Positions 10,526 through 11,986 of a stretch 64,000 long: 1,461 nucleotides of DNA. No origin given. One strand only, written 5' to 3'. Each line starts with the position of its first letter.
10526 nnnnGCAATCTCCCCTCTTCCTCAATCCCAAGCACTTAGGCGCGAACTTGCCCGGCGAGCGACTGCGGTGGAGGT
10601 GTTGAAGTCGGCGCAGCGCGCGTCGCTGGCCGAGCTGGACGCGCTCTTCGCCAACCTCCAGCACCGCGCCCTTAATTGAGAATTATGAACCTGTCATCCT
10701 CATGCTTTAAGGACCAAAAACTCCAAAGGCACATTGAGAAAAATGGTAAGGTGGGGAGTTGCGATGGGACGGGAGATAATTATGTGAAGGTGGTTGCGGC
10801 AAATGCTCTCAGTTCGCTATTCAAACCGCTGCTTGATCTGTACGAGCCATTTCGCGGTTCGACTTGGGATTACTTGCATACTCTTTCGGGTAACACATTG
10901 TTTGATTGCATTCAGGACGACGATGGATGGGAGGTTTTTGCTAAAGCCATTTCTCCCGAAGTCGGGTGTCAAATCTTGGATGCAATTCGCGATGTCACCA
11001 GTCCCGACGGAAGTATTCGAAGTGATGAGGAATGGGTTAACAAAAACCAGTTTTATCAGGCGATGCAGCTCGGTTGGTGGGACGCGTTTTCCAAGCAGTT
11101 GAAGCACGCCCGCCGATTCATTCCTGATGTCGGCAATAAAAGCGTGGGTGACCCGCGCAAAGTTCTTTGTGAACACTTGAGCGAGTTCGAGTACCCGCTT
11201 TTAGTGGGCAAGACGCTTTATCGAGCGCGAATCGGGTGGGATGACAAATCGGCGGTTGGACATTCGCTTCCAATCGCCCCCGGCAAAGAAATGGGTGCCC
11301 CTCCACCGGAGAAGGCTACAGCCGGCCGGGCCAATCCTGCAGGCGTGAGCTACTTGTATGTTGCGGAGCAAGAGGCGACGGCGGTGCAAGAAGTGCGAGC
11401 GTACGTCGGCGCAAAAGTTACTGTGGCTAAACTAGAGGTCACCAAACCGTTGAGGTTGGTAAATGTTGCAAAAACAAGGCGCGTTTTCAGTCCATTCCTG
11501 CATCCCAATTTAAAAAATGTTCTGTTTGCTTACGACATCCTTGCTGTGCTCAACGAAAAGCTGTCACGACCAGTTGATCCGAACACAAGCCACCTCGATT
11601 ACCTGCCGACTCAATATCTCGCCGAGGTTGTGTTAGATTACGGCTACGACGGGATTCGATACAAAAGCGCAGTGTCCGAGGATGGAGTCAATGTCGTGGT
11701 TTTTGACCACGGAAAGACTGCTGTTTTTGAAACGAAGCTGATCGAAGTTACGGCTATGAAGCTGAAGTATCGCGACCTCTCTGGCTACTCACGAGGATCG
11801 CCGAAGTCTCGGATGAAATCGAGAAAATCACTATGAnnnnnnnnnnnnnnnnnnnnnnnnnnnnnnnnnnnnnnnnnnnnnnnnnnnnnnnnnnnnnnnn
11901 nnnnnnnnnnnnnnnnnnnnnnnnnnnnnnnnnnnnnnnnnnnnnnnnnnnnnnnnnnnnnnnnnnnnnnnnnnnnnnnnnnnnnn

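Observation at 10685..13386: Four overlapping genes: long RES protein / GIY-YIG nuclease / short RES toxin / DUF2384 antitoxin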

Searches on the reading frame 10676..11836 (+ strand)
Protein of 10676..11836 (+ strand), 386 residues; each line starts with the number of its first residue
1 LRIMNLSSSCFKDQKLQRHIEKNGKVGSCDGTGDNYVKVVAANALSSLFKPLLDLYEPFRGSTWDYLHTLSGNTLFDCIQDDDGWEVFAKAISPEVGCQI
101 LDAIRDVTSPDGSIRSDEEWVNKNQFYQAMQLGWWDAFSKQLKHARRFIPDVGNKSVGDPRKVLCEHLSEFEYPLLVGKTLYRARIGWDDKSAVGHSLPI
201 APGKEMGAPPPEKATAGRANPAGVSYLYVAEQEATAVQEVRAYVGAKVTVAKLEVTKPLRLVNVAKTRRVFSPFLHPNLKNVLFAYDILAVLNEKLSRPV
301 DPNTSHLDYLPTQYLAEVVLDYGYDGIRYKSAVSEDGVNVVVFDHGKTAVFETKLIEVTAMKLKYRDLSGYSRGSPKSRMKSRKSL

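Call 4: search_protein_families(library=pfam, max_evalue=0.1, proteins=[window:10676-11836:+])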
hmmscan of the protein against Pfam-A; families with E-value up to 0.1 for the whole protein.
window:10676-11836:+ (386 aa): 2 families
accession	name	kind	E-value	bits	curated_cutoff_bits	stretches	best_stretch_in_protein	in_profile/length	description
PF08808.17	RES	-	2.4e-17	63.8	23.2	1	210-347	18-139/157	RES domain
PF18870.6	HEPN_RES_NTD1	-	0.01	16.6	27.4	1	83-149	59-124/131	HEPN/RES N-terminal domain 1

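Call 5: search_protein_families(library=ncbifam, max_evalue=0.1, proteins=[window:10685-11836:+])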
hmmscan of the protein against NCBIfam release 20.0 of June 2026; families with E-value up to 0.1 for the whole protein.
window:10685-11836:+ (383 aa): 1 family
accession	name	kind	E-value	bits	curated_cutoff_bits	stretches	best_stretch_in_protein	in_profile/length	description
NF049844.1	Res_ParT_toxin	subfamily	0.015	15.1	110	1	211-247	19-55/147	type II RES/Xre toxin-antitoxin system toxin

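Call 6: search_protein_families(library=padloc, max_evalue=0.1, proteins=[window:10685-11836:+])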
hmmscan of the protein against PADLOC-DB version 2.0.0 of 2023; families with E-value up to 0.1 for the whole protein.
window:10685-11836:+ (383 aa): 0 families

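Call 30: find_homologous_proteins(query=window:10685-11836:+, max_evalue=0.001)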
Query window:10685-11836:+ (383 aa): 136 proteins with E <= 0.001 among 5506 candidates; the best 120 are listed.
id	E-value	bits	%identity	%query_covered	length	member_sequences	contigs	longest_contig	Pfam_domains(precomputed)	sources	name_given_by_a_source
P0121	2.2e-234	796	100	91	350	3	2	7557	PF08808.18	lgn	-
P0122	7.7e-172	590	70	100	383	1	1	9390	PF08808.18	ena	-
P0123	5.8e-132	459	59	90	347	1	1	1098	PF08808.18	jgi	jgi:hypothetical protein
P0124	5.6e-100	353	47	98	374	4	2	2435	PF08808.18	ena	-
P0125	8.3e-97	343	45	96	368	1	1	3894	PF08808.18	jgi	jgi:hypothetical protein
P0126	2.5e-86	308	44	94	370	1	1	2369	PF08808.18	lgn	-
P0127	3.6e-82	295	43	95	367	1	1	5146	PF08808.18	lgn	-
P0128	1.7e-81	293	44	85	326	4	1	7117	PF08808.18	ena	-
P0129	2.3e-81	292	41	96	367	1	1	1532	PF08808.18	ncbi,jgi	jgi:hypothetical protein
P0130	5.1e-81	291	43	96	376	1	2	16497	PF08808.18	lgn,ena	-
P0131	9.4e-79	284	44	95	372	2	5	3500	PF08808.18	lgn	-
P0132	2.7e-76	275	41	95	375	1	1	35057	PF08808.18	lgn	-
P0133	6.9e-75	271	41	95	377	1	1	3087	PF08808.18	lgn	-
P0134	8.3e-74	267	39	95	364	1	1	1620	PF08808.18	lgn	-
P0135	4.1e-73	265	39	95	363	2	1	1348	PF08808.18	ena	-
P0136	7.9e-72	261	40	95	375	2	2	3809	PF08808.18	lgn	-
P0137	1.2e-71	260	39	95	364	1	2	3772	PF08808.18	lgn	-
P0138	2.0e-71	259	40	95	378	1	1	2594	PF08808.18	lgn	-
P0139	2.6e-70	256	40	95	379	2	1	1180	PF08808.18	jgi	jgi:hypothetical protein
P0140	4.7e-70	255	41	92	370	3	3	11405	PF08808.18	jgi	jgi:hypothetical protein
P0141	1.0e-67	247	42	86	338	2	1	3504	PF08808.18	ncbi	ncbi:MAG: RES family NAD+ phosphorylase [Chthoniobacteraceae bacterium]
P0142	6.0e-66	241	37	95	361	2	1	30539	PF08808.18,PF18870.7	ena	-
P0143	9.5e-66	241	38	96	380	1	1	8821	PF08808.18,PF18870.7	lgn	-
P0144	9.7e-66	241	37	95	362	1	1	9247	PF08808.18,PF18870.7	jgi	jgi:hypothetical protein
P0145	2.4e-65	239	37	94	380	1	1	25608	PF08808.18,PF18870.7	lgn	-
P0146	1.0e-63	234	38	96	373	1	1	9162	PF08808.18,PF18870.7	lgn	-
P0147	7.9e-63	231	37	95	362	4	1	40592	PF08808.18,PF18870.7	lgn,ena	-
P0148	1.2e-62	231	38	95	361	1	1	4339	PF08808.18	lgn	-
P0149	2.0e-62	230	37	95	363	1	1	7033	PF08808.18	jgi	jgi:RES domain/HEPN/RES N-terminal domain 1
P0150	2.1e-62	230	37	95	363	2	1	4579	PF08808.18,PF18870.7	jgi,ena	-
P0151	9.3e-62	228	36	95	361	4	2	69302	PF08808.18,PF18870.7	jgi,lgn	-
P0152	1.7e-61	227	37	95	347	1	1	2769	PF08808.18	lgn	-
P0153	2.4e-60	223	36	95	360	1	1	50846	PF08808.18,PF18870.7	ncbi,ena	-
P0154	3.1e-60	223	39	93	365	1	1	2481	PF08808.18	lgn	-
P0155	3.5e-60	222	39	92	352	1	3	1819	PF08808.18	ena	-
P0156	4.6e-58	215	36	95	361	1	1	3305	PF08808.18,PF18870.7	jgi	jgi:hypothetical protein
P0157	1.5e-57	214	38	96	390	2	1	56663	PF08808.18,PF18870.7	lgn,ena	-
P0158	1.6e-51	194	38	92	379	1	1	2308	PF08808.18,PF18870.7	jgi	jgi:RES domain-containing protein/HEPN superfamily RES-like protein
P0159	7.2e-51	192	35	95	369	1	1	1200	PF08808.18,PF18870.7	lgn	-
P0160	2.0e-49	187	36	89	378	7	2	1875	PF08808.18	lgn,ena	-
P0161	3.0e-49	186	36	89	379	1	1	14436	PF08808.18,PF18870.7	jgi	jgi:hypothetical protein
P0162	2.1e-47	180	35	89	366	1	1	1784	PF08808.18,PF18870.7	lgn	-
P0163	1.1e-46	178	35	89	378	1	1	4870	PF08808.18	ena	-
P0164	4.1e-45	173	43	60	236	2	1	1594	PF08808.18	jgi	jgi:hypothetical protein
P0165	2.0e-44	171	33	94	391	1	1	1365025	PF08808.18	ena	-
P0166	2.6e-43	167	32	96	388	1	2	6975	PF08808.18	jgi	jgi:RES domain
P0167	2.7e-43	167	33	93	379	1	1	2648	PF08808.18,PF18870.7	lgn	-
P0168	3.6e-43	166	32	97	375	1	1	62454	PF08808.18,PF18870.7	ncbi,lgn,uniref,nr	ncbi:RES domain-containing protein [Aeribacillus pallidus]|uniref:RES domain-containing protein n=1 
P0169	8.4e-41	159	48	45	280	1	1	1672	PF08808.18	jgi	jgi:hypothetical protein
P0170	1.0e-38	152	33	95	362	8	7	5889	PF08808.18,PF18870.7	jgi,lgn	jgi:hypothetical protein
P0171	6.7e-38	149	33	95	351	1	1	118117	PF08808.18,PF18870.7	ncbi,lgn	-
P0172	5.2e-37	146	30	93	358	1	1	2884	PF08808.18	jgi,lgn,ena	-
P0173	5.0e-36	143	33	96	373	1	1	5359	PF08808.18,PF18870.7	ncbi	-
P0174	9.5e-36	142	30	96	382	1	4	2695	PF08808.18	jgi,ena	-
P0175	1.6e-35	141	31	94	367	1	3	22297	PF08808.18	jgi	jgi:RES domain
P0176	2.4e-35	141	31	93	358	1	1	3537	PF08808.18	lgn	-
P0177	4.0e-35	140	30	96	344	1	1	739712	PF08808.18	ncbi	ncbi:RES family NAD+ phosphorylase [Spirosoma aerophilum]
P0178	4.5e-35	140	28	95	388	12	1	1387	PF08808.18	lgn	-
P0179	7.0e-35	139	32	89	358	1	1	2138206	PF08808.18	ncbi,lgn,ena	-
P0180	1.5e-34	138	30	95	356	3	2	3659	PF08808.18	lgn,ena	-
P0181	2.1e-34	138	32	92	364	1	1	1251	PF08808.18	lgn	-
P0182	2.7e-34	137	32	93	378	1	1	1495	PF08808.18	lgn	-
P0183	1.1e-33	135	32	95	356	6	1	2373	PF08808.18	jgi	jgi:hypothetical protein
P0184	9.8e-33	132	30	95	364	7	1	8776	PF08808.18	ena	-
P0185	2.3e-32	131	30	93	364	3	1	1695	PF08808.18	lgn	-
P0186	3.5e-32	130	31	93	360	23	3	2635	PF08808.18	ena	-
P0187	4.4e-32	130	31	91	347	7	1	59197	PF08808.18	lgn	-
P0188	1.0e-31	129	31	93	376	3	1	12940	PF08808.18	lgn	-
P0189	1.6e-31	128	32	78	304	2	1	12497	PF08808.18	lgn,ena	-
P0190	3.5e-31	127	30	95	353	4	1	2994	PF08808.18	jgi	jgi:hypothetical protein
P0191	3.9e-31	127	29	93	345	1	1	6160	PF08808.18,PF18870.7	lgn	-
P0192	3.9e-31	127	30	95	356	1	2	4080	PF08808.18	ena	-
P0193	4.5e-31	127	29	95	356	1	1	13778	PF08808.18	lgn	-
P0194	4.8e-31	127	30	95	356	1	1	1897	PF08808.18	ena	-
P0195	9.3e-31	126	30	95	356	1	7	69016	PF08808.18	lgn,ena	-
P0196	1.5e-30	125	30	95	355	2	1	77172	PF08808.18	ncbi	-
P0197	1.7e-30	125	30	95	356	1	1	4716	PF08808.18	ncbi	-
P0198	2.6e-30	124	30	95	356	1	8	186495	PF08808.18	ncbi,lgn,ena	-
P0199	2.7e-30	124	30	95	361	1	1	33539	PF08808.18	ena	-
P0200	2.7e-30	124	30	95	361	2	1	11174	PF08808.18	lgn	-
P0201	3.1e-30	124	30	95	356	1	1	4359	PF08808.18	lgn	-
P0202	3.2e-30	124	30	95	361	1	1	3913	PF08808.18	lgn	-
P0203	3.5e-30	124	30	95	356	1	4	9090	PF08808.18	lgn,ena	-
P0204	3.9e-30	124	32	87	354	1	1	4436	PF08808.18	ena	-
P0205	3.6e-29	120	32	78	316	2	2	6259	PF08808.18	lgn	-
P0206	5.3e-29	120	30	94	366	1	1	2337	PF08808.18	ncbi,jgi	jgi:hypothetical protein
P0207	6.1e-29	120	30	93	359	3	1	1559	PF08808.18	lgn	-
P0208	7.6e-29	119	35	67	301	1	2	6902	PF08808.18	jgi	jgi:hypothetical protein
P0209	8.9e-29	119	29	95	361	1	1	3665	PF08808.18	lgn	-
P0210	9.4e-29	119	33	66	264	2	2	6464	PF08808.18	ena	-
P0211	1.2e-28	119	36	60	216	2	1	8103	PF08808.18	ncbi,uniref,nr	ncbi:RES family NAD+ phosphorylase [Bacillus sp. 7884-1]|uniref:RES family NAD+ phosphorylase n=1 Ta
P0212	2.5e-28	118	31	92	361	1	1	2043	PF08808.18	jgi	jgi:hypothetical protein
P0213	3.6e-28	117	30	92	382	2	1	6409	PF08808.18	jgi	jgi:RES domain-containing protein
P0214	6.5e-28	116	29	92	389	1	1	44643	PF08808.18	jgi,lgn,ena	-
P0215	2.1e-27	115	30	77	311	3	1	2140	PF08808.18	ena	-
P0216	4.2e-27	114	36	62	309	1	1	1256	PF08808.18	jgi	jgi:hypothetical protein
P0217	6.0e-27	113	28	95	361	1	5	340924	PF08808.18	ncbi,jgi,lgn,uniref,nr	ncbi:RES family NAD+ phosphorylase [Sedimentibacter saalensis]|uniref:RES family NAD+ phosphorylase 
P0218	3.2e-26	111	28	95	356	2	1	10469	PF08808.18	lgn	-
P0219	5.4e-26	110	29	88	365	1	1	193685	PF08808.18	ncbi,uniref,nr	ncbi:RES family NAD+ phosphorylase [Gracilibacillus sp. S3-1-1]|uniref:RES family NAD+ phosphorylase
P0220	6.2e-26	110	36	50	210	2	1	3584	PF08808.18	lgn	-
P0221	9.9e-26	109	29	95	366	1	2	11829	PF08808.18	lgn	-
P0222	2.1e-25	108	35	57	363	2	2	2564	PF08808.18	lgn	-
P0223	2.6e-25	108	27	92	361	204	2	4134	PF08808.18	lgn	-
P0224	2.7e-25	108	28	96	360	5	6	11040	PF08808.18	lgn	-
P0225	4.5e-25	107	29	92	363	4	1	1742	PF08808.18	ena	-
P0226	1.2e-24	105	29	95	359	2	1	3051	PF08808.18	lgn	-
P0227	1.4e-24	105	28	94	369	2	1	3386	PF08808.18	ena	-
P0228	1.8e-24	105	31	60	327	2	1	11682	PF08808.18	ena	-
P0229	4.1e-24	104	29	95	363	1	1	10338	PF08808.18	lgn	-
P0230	9.0e-24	103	29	89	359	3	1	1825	PF08808.18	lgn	-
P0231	3.8e-23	101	30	68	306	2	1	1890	PF08808.18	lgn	-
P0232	4.5e-23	100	29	89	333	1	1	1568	PF08808.18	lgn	-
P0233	8.0e-23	99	33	56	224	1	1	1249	PF08808.18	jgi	jgi:hypothetical protein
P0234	1.4e-21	95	29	85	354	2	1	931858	PF08808.18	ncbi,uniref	ncbi:RES domain-containing protein [Cytobacillus pseudoceanisediminis]|uniref:RES family NAD+ phosph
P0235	1.9e-21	95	28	89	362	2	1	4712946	PF08808.18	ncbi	ncbi:RES domain-containing protein [Bacillus sp. AK128]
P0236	4.1e-21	94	34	51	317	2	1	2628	PF08808.18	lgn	-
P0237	9.3e-21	93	30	58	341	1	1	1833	PF08808.18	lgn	-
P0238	1.4e-20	92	28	89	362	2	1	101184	PF08808.18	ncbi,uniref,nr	ncbi:RES domain-containing protein [Neobacillus dielmonensis]|uniref:RES domain-containing protein n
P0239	5.1e-20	90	29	85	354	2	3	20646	PF08808.18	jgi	jgi:hypothetical protein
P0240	1.1e-19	89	27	88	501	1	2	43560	PF08808.18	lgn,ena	-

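Call 32: find_related_loci(query=A4, collection=metagenome_contigs, flank=6000)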
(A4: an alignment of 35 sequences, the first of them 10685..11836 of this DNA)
Query A4 (383 aa) in metagenome_contigs; peptide patterns used: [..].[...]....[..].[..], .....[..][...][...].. (x = any residue, [..] = any of these).
600 stretches matched a pattern (row limit reached: there are more); 590 encode a relative of the query (tblastn E <= 1e-3); the best 80 are kept; 80 distinct loci.
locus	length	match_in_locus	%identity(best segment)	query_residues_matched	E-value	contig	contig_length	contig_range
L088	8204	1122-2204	36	1-363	2e-69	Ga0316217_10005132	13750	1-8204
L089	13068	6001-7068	38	1-363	1e-61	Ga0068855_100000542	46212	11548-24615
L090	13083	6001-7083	36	1-363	2e-69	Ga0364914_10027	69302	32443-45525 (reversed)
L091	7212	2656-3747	34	1-361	3e-52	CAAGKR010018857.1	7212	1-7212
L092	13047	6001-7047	33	1-363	9e-51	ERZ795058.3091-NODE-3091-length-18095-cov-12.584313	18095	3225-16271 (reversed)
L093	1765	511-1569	32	6-355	4e-52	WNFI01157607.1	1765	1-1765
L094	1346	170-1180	34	1-345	5e-53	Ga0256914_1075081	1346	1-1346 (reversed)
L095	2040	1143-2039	35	1-306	8e-50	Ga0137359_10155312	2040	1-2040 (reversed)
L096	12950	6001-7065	33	6-361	4e-47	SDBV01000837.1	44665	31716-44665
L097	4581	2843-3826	30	5-365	3e-47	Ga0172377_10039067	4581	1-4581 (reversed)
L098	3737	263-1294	32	6-381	1e-46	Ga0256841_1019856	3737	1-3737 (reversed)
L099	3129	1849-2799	32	6-355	8e-47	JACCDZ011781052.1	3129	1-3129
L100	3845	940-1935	33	1-363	1e-46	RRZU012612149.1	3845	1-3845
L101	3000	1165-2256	31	1-368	1e-46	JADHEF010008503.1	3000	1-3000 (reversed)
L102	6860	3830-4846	32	1-365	3e-46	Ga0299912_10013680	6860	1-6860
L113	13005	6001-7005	33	1-359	1e-44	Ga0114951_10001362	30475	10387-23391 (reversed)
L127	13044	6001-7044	30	1-361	1e-41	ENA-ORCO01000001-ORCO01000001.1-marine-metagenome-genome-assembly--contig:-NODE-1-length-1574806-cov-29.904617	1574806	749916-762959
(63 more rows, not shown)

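Call 38: search_protein_families(library=pfam, max_evalue=0.01, proteins=[L113:4120-5034:+, L113:5052-5999:+, L113:7029-7688:+, L090:4467-5291:+, L090:7104-8129:+, L090:8136-9440:+, L090:9392-10291:+, L089:3211-5991:+, L127:4181-5062:+, L127:5066-6004:+])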
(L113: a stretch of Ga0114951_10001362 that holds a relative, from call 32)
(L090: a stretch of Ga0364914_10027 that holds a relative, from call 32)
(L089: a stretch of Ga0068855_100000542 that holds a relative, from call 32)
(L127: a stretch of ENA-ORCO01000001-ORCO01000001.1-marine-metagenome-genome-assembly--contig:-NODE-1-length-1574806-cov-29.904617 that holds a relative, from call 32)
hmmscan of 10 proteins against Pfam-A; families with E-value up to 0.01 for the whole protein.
L113:4120-5034:+ (304 aa): 0 families

L113:5052-5999:+ (315 aa): 0 families

L113:7029-7688:+ (219 aa): 2 families
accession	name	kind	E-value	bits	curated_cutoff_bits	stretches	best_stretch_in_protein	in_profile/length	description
PF04002.20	RadC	-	1.9e-39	134.8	22.1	1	104-216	6-119/121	RadC-like JAB domain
PF20582.4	UPF0758_N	-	6.2e-23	81.1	27.1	1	4-78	1-76/77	UPF0758 N-terminal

L090:4467-5291:+ (274 aa): 1 family
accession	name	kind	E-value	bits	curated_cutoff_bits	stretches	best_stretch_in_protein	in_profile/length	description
PF00072.30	Response_reg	-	1.5e-05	25.6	30.2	1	134-264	1-109/111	Response regulator receiver domain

L090:7104-8129:+ (341 aa): 0 families

L090:8136-9440:+ (434 aa): 1 family
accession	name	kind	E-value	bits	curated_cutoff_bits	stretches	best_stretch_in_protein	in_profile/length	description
PF00753.33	Lactamase_B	-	2.6e-05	24.7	22.7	1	43-130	19-97/196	Metallo-beta-lactamase superfamily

L090:9392-10291:+ (299 aa): 0 families

L089:3211-5991:+ (926 aa): 2 families
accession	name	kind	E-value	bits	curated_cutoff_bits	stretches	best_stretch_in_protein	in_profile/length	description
PF04851.21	ResIII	-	3.4e-12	47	22.5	1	88-274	26-163/164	Type III restriction enzyme, res subunit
PF00270.35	DEAD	-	4.2e-07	30.3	26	1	88-276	17-163/167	DEAD/DEAH box helicase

L127:4181-5062:+ (293 aa): 0 families

L127:5066-6004:+ (312 aa): 0 families
